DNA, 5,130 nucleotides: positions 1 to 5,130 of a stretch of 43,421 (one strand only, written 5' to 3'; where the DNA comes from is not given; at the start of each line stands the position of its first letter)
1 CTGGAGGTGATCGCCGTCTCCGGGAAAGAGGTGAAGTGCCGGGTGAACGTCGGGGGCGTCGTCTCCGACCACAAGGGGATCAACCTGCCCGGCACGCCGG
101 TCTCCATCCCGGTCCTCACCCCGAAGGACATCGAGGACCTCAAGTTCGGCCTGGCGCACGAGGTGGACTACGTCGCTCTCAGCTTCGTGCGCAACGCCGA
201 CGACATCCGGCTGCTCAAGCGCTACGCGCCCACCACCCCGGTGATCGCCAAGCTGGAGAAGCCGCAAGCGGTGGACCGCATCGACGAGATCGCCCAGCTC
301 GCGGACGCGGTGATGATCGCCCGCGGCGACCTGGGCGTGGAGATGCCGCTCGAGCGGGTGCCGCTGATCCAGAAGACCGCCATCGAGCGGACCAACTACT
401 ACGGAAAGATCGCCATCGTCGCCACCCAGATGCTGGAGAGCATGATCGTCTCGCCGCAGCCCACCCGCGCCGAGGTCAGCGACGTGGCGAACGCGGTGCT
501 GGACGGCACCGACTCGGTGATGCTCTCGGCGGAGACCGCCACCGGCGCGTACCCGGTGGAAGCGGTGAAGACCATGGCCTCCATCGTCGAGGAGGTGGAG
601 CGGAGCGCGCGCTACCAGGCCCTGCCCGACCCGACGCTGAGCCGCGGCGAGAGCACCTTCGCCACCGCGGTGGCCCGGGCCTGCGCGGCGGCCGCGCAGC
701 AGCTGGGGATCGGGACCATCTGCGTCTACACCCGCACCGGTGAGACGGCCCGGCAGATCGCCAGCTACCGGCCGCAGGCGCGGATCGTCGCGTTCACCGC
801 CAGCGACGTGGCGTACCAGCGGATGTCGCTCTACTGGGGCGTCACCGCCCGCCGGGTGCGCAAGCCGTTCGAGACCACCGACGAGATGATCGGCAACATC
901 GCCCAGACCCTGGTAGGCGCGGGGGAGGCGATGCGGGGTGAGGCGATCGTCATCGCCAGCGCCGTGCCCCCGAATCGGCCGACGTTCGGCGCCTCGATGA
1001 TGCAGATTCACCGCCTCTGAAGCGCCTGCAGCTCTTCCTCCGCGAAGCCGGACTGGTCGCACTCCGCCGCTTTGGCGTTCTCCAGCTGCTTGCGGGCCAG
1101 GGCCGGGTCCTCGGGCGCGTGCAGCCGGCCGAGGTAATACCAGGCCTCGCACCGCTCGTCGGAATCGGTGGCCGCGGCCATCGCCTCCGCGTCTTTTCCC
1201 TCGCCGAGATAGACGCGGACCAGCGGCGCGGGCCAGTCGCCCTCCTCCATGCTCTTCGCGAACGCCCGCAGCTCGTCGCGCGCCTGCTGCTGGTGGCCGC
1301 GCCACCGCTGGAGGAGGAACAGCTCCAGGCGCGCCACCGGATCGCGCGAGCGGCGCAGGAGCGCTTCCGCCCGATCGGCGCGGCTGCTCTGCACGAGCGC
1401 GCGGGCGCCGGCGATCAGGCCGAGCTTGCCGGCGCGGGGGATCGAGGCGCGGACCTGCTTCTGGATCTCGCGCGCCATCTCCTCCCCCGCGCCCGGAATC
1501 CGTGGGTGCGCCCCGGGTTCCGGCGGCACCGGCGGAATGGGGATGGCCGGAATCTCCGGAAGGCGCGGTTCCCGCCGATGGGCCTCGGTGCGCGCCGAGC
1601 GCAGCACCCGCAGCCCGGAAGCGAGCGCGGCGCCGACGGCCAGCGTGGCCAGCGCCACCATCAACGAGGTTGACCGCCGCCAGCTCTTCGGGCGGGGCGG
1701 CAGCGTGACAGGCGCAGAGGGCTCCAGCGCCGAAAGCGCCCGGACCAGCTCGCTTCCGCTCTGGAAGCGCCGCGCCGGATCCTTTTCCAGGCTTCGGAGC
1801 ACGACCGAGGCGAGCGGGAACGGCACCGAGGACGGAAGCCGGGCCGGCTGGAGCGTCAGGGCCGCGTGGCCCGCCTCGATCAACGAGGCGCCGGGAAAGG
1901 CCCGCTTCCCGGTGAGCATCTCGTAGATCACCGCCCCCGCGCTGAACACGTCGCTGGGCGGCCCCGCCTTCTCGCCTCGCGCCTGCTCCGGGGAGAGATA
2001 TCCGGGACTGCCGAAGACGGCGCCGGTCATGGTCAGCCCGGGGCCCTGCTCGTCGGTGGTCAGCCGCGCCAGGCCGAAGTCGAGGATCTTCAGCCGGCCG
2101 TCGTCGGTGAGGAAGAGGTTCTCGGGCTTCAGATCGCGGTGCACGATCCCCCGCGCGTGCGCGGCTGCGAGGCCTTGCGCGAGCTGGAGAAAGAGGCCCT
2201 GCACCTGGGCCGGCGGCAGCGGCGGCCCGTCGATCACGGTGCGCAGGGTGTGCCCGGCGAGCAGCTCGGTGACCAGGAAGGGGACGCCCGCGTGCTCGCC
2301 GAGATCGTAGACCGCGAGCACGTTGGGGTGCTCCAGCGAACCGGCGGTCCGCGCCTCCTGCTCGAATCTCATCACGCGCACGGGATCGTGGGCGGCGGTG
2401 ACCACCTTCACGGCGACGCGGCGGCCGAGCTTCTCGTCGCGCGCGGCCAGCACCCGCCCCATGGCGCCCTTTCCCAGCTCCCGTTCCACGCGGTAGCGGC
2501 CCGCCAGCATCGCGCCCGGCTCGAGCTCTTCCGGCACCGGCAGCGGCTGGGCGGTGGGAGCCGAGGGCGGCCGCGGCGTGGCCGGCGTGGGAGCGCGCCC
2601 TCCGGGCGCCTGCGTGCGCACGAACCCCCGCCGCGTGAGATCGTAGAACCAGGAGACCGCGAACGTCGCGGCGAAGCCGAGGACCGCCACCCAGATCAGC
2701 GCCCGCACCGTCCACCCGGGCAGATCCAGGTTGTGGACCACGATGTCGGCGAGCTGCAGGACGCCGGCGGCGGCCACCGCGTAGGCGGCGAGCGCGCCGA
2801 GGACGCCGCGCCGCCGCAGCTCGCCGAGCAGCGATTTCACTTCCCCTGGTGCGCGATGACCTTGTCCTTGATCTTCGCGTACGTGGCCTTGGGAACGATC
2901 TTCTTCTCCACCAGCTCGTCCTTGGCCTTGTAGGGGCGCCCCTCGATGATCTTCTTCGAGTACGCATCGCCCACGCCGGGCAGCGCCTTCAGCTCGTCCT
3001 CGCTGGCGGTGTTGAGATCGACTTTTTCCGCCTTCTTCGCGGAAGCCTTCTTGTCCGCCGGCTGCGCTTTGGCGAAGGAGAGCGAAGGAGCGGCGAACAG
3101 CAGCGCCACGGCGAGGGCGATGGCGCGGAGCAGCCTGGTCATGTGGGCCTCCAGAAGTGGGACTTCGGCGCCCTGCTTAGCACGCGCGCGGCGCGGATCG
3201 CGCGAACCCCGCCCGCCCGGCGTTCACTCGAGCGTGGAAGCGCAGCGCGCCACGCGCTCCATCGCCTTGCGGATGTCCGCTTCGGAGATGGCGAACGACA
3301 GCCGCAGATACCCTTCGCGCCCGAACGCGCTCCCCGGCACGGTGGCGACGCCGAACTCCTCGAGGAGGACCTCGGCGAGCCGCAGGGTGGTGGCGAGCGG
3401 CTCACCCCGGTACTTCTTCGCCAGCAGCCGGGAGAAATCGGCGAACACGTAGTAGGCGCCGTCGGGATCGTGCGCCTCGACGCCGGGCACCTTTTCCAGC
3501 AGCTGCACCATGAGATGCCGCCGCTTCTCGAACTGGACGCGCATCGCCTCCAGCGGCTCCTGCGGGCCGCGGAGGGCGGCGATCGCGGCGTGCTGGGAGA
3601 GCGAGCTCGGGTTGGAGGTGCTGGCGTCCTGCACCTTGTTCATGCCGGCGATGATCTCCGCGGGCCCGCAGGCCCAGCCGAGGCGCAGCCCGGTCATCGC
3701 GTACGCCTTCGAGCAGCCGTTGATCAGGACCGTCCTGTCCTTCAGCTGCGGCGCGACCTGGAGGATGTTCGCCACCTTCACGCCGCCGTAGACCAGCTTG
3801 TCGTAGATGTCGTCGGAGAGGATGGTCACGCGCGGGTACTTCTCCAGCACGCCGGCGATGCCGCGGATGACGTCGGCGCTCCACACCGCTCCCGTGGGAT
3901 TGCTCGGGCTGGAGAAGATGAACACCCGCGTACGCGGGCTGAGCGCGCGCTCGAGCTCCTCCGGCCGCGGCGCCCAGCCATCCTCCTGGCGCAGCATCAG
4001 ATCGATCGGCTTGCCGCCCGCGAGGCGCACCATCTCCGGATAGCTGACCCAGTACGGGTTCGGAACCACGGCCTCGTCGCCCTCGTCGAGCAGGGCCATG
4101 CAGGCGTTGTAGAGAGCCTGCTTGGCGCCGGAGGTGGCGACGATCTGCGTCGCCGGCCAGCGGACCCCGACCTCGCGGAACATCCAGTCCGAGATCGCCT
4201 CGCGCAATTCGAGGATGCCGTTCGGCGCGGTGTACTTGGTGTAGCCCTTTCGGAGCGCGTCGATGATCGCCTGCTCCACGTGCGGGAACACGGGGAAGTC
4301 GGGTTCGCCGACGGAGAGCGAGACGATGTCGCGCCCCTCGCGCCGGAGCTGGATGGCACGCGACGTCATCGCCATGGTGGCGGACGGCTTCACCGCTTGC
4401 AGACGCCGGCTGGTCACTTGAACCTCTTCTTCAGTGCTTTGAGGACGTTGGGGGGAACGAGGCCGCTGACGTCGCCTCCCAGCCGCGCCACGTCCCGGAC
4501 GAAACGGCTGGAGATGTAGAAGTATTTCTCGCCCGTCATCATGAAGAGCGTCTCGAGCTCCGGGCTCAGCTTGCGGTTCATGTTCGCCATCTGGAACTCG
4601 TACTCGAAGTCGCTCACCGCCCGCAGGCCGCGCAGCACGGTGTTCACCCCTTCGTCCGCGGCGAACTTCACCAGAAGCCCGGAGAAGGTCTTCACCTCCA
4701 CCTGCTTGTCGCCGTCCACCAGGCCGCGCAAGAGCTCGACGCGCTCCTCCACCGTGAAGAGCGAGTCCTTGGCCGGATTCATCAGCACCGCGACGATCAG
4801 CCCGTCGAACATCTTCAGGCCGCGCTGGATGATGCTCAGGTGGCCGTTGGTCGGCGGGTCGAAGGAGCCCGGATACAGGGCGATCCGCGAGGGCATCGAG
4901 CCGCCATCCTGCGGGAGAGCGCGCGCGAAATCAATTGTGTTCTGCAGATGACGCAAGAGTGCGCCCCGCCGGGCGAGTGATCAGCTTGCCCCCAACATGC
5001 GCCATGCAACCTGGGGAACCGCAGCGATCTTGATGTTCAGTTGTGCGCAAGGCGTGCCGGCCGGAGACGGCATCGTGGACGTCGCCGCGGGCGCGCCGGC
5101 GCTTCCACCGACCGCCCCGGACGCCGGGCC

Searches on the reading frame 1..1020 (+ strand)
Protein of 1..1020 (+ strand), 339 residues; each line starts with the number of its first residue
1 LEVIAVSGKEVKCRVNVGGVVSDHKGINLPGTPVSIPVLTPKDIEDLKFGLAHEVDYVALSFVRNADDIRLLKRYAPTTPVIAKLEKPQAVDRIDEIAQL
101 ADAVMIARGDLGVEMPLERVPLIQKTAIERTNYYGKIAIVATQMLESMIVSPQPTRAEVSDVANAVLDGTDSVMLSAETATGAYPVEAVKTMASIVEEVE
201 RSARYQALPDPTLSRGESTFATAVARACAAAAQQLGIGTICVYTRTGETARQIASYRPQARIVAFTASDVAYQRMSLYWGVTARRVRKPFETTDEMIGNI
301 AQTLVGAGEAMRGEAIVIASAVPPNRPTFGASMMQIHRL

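Call 77: search_protein_families(library=pfam, proteins=[window:1-1020:+], max_evalue=0.0001)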
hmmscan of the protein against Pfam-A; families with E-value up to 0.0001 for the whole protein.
window:1-1020:+ (339 aa): 2 families
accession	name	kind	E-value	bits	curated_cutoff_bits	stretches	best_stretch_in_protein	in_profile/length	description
PF00224.27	PK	-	1.6e-73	248.1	30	1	5-189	139-328/328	Pyruvate kinase, barrel domain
PF02887.21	PK_C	-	2e-23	83.1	28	1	223-336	2-113/114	Pyruvate kinase, alpha/beta domain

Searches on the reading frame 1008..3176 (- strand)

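Call 77: search_protein_families(library=pfam, proteins=[window:1008-3176:-], max_evalue=0.0001)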
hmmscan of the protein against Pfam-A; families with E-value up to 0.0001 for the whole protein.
window:1008-3176:- (722 aa): 3 families
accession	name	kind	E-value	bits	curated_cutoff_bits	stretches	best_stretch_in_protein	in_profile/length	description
PF00069.31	Pkinase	-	3.9e-44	151.5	31.7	1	228-471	1-252/263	Protein kinase domain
PF07714.23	PK_Tyr_Ser-Thr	-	1.5e-30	106.8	23.1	1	230-471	3-249/258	Protein tyrosine and serine/threonine kinase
PF01636.29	APH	-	2.1e-07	31.4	23.2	0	232-341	3-109/239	Phosphotransferase enzyme family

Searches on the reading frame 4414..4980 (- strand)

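Call 77: search_protein_families(library=pfam, proteins=[window:4414-4980:-], max_evalue=0.0001)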
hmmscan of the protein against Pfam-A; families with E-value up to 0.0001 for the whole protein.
window:4414-4980:- (188 aa): 1 family
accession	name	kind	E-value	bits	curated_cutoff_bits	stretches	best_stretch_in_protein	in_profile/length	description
PF01467.32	CTP_transf_like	-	7.6e-24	84.9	21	1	35-162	1-131/133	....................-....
